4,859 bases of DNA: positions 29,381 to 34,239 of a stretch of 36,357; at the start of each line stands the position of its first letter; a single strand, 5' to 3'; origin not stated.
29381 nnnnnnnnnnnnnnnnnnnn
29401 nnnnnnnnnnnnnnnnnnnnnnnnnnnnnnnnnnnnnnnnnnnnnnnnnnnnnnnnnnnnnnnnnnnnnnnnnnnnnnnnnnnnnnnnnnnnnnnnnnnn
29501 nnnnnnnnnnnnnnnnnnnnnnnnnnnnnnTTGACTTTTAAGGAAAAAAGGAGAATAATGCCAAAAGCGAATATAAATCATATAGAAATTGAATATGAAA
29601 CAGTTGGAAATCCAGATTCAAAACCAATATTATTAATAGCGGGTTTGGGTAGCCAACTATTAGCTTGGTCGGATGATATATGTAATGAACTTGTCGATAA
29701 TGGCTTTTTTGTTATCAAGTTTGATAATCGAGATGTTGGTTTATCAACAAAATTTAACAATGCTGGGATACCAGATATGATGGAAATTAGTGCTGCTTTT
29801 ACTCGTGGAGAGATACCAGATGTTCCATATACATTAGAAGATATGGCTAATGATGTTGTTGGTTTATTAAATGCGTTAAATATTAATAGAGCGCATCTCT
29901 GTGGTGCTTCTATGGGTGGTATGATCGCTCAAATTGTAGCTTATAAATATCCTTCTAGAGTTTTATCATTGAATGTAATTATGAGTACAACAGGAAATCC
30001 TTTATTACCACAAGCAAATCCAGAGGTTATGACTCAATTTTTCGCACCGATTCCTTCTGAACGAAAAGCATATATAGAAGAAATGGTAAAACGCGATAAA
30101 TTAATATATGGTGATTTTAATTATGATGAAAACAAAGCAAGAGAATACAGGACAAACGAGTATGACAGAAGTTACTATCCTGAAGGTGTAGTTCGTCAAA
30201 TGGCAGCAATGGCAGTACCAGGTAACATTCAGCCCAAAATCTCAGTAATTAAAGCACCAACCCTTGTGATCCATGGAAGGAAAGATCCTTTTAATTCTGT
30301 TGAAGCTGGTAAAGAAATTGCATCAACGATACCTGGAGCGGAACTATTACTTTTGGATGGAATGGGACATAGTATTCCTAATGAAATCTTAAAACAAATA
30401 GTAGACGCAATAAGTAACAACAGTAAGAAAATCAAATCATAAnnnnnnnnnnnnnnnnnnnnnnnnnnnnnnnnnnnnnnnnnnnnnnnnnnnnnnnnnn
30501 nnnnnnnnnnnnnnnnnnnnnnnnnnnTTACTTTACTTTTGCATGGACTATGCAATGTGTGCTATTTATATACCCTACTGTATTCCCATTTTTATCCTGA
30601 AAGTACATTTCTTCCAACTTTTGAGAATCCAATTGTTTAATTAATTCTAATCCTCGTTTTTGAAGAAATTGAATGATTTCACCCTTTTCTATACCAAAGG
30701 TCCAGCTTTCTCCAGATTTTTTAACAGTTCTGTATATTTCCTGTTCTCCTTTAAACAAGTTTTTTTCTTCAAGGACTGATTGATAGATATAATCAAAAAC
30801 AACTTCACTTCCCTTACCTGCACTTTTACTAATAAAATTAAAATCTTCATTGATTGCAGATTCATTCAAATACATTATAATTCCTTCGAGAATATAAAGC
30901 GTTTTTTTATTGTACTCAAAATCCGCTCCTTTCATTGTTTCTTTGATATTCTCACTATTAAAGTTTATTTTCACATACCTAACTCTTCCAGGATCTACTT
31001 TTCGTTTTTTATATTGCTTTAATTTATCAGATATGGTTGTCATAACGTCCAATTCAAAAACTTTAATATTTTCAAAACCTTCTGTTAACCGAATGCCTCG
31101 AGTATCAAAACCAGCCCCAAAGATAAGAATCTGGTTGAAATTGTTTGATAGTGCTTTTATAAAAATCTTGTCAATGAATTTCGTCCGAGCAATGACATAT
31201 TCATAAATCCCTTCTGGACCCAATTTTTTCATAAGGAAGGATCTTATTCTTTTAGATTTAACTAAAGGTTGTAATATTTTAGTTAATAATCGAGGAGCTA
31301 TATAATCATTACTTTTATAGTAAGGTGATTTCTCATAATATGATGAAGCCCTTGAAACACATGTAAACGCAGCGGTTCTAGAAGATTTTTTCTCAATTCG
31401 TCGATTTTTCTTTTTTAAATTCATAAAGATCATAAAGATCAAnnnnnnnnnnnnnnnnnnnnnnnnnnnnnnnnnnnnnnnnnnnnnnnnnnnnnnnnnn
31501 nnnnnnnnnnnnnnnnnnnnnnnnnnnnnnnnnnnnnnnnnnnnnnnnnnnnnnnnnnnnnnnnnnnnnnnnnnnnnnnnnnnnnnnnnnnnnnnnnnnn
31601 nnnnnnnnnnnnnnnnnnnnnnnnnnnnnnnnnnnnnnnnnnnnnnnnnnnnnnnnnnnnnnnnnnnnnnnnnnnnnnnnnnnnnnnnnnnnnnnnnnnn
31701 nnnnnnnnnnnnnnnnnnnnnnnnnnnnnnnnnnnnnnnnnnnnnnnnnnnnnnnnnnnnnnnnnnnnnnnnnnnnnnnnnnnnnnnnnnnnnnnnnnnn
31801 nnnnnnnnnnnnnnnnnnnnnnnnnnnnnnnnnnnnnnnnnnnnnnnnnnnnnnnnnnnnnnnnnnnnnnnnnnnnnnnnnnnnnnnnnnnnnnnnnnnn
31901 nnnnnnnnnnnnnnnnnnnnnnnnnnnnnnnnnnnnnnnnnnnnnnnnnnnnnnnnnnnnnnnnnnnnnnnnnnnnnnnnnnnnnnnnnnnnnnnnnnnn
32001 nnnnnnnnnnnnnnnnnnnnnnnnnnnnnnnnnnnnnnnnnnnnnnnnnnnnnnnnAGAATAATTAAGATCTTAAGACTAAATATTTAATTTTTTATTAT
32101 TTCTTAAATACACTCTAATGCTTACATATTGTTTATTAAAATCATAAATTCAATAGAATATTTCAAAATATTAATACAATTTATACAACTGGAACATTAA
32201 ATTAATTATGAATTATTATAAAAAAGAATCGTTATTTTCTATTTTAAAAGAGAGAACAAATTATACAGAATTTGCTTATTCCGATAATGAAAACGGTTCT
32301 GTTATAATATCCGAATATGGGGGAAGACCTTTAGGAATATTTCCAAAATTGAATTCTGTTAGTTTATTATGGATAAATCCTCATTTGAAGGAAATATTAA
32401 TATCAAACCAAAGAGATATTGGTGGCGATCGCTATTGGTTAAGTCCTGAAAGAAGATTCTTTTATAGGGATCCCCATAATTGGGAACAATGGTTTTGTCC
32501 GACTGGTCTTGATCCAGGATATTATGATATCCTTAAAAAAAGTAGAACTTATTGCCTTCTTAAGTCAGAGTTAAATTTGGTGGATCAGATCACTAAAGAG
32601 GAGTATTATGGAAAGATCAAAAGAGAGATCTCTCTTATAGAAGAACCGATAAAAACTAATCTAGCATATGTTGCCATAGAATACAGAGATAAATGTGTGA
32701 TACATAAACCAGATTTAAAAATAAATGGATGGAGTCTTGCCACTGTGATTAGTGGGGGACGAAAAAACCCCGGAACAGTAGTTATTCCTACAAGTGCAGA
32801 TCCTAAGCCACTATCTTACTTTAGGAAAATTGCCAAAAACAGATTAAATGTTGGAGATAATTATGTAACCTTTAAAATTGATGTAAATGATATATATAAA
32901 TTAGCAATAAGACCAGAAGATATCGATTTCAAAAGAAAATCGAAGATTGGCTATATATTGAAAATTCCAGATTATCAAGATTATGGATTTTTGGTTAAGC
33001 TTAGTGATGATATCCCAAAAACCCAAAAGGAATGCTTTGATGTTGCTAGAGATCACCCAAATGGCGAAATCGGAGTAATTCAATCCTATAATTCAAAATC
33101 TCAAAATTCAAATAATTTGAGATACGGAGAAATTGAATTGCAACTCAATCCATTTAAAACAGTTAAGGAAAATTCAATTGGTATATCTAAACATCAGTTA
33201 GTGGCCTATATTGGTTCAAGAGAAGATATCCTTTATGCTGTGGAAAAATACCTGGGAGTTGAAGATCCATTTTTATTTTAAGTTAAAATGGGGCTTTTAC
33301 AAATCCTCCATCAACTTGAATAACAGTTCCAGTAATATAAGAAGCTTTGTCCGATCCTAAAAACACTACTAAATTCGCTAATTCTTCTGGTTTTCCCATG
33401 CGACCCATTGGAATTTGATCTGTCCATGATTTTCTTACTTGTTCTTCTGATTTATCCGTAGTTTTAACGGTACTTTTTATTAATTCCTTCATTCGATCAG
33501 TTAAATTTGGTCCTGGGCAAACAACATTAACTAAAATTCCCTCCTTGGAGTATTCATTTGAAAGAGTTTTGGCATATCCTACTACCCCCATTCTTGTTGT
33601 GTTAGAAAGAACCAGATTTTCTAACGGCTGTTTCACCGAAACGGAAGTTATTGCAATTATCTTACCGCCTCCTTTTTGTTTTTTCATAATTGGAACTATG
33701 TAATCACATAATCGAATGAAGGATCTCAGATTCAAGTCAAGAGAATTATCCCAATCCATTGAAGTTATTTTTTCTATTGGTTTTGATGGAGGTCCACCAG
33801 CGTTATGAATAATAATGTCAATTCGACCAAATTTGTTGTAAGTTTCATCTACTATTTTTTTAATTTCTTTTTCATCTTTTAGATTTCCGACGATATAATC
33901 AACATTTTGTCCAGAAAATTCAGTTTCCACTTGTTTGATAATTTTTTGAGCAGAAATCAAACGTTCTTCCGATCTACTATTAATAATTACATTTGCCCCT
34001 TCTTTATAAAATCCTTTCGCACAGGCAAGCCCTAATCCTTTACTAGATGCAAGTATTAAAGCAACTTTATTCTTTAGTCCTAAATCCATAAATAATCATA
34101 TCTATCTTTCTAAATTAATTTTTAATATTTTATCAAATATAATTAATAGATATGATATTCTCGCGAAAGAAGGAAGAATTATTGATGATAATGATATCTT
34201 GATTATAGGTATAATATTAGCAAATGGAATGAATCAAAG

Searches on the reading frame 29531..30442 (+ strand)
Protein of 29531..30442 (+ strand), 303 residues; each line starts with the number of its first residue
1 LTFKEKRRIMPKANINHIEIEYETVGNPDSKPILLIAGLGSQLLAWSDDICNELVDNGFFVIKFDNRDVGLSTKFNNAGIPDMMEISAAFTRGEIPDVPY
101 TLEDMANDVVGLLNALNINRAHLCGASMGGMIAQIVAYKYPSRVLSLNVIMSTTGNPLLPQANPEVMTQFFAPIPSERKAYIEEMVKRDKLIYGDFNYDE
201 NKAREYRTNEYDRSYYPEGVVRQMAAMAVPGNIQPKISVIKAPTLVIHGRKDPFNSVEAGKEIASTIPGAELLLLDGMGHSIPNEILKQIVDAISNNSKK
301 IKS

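Call 57: search_protein_families(library=pfam, proteins=[window:29531-30442:+], max_evalue=0.001)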
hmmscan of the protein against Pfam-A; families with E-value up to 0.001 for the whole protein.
window:29531-30442:+ (303 aa): 3 families
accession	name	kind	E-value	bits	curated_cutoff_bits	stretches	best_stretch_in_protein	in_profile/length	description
PF00561.26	Abhydrolase_1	-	1.6e-21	77.5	25.8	1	31-282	1-240/245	alpha/beta hydrolase fold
PF12146.15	Hydrolase_4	-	1.4e-14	54.4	27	1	33-285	7-237/239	Serine aminopeptidase, S33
PF12697.13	Abhydrolase_6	-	4.1e-09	37.9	26.3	1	34-283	2-206/217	Alpha/beta hydrolase family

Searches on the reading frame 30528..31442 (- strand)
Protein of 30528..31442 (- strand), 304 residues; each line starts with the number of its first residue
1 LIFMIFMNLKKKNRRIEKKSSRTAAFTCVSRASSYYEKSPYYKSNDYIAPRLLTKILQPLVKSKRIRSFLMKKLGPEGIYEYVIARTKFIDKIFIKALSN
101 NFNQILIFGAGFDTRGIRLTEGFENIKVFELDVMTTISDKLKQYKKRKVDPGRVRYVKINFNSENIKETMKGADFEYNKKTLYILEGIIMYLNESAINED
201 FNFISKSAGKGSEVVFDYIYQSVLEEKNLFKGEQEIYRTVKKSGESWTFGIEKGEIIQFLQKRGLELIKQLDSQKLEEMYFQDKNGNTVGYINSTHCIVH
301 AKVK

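Call 57: search_protein_families(library=pfam, proteins=[window:30528-31442:-], max_evalue=0.001)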
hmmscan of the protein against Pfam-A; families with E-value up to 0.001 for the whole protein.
window:30528-31442:- (304 aa): 1 family
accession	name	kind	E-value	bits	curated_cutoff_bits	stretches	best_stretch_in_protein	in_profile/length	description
PF04072.20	LCM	-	2e-25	90.2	22.3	1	46-204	22-186/187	Leucine carboxyl methyltransferase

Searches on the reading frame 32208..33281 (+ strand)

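Call 57: search_protein_families(library=pfam, proteins=[window:32208-33281:+], max_evalue=0.001)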
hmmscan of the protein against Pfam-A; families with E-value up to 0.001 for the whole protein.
window:32208-33281:+ (357 aa): 1 family
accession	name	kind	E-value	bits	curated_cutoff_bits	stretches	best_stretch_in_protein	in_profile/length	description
PF20583.3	DUF6786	-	1.6e-13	50.6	27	1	11-238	8-260/376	Family of unknown function (DUF6786)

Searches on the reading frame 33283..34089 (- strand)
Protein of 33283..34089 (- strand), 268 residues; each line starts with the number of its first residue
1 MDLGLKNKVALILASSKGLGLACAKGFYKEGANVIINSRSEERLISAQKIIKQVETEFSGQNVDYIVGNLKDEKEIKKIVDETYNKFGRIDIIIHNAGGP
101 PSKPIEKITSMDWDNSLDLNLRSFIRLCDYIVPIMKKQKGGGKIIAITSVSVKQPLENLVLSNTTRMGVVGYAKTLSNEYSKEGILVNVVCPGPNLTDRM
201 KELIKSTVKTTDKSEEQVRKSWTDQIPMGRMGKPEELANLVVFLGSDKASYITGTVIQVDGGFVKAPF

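Call 57: search_protein_families(library=pfam, proteins=[window:33283-34089:-], max_evalue=0.001)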
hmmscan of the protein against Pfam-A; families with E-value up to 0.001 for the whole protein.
window:33283-34089:- (268 aa): 4 families
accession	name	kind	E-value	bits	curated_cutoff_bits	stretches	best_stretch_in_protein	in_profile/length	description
PF13561.12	adh_short_C2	-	1.5e-55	188.8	27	1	14-263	3-235/236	Enoyl-(Acyl carrier protein) reductase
PF00106.31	adh_short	-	7.6e-44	150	26.6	1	8-203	1-190/195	short chain dehydrogenase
PF23441.1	SDR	-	3.4e-10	40.2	27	1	5-263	5-255/258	SDR-like rossmann domain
PF08659.16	KR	-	3.8e-08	33.9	22.6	1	15-118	8-110/180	KR domain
